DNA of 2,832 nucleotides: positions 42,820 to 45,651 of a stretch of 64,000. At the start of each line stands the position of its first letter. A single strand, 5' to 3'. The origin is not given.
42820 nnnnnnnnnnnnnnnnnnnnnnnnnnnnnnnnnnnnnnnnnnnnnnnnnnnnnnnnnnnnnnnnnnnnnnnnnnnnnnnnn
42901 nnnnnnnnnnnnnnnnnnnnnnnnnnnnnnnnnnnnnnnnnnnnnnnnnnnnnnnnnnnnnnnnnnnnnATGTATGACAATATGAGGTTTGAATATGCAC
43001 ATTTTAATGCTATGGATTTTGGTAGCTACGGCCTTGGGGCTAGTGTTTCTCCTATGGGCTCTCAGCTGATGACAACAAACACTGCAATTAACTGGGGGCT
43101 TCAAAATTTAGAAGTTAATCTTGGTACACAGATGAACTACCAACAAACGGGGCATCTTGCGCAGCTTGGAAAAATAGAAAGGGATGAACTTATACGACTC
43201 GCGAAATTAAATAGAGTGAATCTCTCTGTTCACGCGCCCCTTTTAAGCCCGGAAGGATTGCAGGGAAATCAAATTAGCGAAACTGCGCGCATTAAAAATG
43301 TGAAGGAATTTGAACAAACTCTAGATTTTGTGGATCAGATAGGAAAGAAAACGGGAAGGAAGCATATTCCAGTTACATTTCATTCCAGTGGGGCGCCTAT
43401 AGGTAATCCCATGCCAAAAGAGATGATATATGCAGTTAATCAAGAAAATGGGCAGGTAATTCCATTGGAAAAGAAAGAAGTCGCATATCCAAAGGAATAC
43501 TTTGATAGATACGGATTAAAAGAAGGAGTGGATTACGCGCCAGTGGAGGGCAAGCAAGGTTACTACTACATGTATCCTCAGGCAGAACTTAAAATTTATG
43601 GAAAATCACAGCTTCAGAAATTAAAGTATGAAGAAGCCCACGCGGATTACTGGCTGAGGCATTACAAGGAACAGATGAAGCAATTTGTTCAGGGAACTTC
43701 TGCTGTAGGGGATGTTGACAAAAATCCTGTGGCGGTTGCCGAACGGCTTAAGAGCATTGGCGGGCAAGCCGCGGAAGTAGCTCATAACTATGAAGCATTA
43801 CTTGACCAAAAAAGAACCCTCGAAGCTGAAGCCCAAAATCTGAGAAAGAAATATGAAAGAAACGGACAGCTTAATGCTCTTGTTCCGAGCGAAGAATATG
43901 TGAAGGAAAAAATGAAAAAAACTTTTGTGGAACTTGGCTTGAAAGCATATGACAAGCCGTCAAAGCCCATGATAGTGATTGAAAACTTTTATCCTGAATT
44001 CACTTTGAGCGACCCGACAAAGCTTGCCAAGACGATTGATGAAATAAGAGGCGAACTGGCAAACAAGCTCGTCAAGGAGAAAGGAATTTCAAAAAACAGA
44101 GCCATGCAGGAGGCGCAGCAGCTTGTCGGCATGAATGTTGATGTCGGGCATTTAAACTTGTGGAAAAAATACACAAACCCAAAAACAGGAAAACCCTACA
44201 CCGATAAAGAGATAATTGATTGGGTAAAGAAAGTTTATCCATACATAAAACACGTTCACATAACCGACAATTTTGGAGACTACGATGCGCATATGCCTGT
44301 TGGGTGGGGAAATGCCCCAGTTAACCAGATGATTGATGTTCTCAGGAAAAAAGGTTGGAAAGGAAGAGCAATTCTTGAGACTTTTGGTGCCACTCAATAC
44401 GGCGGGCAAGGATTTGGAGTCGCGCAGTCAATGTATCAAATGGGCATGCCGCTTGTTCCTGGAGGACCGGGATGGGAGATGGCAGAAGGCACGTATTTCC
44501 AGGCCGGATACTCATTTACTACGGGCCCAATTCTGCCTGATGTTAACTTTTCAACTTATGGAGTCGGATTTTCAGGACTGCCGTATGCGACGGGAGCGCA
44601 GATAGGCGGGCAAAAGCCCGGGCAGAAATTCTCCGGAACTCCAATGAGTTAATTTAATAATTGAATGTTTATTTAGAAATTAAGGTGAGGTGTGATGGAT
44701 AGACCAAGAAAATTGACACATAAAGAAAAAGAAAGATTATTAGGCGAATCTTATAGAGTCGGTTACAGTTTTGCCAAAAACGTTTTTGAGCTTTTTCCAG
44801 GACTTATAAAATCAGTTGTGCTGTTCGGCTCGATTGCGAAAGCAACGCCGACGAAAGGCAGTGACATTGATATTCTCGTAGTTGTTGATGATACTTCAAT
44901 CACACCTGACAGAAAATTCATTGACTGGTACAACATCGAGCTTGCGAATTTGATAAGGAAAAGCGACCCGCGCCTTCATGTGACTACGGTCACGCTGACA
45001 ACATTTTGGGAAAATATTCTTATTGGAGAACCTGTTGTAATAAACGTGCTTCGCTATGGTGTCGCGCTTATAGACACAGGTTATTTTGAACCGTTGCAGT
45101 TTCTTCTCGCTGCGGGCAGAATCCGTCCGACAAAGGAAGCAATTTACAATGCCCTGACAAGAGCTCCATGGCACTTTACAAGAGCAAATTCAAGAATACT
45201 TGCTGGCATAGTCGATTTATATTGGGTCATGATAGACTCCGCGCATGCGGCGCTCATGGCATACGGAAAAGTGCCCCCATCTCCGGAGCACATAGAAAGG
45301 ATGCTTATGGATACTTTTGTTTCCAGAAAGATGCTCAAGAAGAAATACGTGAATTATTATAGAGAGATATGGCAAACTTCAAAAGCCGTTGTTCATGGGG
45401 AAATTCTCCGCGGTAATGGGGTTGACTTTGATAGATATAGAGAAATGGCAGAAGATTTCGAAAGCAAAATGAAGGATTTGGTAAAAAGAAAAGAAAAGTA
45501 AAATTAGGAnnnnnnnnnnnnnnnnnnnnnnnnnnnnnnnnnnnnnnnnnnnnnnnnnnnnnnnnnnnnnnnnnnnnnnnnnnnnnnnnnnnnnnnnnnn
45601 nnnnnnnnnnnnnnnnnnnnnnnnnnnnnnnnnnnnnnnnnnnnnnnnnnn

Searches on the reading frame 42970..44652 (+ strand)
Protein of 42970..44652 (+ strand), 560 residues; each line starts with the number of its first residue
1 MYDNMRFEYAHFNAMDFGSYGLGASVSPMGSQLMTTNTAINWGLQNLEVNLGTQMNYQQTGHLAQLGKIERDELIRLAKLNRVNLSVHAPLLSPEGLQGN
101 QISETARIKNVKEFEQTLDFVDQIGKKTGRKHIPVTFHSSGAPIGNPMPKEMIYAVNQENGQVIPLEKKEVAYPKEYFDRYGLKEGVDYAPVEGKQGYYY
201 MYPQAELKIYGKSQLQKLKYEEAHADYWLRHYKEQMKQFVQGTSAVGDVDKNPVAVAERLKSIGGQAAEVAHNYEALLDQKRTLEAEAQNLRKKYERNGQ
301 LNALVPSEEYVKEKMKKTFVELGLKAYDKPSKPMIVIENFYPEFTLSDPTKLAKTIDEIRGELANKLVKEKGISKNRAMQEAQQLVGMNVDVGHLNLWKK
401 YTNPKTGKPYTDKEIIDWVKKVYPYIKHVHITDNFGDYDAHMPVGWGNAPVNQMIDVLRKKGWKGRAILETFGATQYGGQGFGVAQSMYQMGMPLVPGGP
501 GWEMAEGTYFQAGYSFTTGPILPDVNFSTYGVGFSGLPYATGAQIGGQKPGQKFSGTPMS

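Call 77: search_protein_families(library=pfam, proteins=[window:42970-44652:+], max_evalue=0.0001)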
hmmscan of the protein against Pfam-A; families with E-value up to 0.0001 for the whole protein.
window:42970-44652:+ (560 aa): 1 family
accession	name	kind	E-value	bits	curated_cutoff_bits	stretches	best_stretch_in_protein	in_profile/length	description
PF01261.30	AP_endonuc_2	-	1.2e-14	55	31.1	1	386-475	153-233/249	Xylose isomerase-like TIM barrel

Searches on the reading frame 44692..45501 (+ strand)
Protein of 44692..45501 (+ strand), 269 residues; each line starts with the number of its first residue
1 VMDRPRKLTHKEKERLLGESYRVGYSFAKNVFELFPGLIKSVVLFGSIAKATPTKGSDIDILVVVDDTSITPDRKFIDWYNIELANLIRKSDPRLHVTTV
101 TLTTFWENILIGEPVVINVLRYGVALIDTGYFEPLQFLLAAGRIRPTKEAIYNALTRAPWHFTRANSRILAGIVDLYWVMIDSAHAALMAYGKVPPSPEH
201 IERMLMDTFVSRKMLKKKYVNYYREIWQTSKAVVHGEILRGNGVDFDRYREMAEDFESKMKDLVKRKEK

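Call 77: search_protein_families(library=pfam, proteins=[window:44692-45501:+], max_evalue=0.0001)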
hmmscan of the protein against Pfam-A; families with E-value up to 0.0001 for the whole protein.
window:44692-45501:+ (269 aa): 2 families
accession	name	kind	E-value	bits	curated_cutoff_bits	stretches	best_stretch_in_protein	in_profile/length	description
PF01909.29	NTP_transf_2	-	2e-10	41.4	21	1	29-96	6-72/93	Nucleotidyltransferase domain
PF18765.7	Polbeta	-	6.2e-08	33.1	26.9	1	39-77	13-50/93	Polymerase beta, Nucleotidyltransferase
